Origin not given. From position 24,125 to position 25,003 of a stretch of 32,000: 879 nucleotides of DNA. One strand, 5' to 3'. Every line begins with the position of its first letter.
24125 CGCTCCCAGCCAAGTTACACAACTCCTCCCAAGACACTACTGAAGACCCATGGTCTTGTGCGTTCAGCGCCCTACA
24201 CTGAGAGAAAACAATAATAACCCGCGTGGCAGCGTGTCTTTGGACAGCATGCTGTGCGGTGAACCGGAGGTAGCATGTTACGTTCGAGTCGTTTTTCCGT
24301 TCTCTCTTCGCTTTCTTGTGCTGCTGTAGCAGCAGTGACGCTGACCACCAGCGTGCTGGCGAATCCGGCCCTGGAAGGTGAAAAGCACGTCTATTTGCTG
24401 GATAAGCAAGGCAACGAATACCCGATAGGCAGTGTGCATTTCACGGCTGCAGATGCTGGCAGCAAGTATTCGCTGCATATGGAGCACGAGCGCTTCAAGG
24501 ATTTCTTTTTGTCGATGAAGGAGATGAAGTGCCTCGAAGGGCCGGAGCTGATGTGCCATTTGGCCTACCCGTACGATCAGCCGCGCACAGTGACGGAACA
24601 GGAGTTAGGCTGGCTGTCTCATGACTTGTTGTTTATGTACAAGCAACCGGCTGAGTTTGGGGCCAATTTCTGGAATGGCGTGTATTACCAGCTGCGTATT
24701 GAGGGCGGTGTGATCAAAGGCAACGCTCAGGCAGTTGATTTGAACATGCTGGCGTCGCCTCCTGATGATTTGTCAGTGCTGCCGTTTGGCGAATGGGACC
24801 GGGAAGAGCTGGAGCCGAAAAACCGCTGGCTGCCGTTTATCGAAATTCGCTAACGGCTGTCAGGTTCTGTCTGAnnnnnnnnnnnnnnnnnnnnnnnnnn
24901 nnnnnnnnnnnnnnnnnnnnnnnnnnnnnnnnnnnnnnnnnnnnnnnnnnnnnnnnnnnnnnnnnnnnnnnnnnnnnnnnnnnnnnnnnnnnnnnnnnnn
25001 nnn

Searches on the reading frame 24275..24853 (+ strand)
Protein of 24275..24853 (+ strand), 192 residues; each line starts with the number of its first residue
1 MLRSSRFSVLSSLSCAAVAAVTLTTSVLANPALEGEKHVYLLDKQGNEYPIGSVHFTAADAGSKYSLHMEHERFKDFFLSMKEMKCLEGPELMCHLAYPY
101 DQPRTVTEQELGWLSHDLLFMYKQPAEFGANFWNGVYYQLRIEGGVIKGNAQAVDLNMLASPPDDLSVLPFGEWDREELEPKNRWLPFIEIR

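Call 3: search_protein_families(library=pfam, proteins=[window:24275-24853:+], max_evalue=0.1)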
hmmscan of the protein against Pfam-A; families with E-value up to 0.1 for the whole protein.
window:24275-24853:+ (192 aa): 1 family
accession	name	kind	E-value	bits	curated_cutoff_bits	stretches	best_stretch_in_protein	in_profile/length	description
PF04794.17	YdjC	-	0.029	14.7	29.7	1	55-110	188-241/266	YdjC-like protein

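Call 6: search_protein_families(library=ncbifam, proteins=[window:24275-24853:+], max_evalue=0.01)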
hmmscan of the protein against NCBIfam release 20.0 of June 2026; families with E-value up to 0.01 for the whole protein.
window:24275-24853:+ (192 aa): 0 families

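Call 11: find_encoding_contigs(protein=window:24275-24853:+, flank=8000, max_places=10)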
Protein window:24275-24853:+ (192 aa): no gene with exactly this product is on record in the collection.
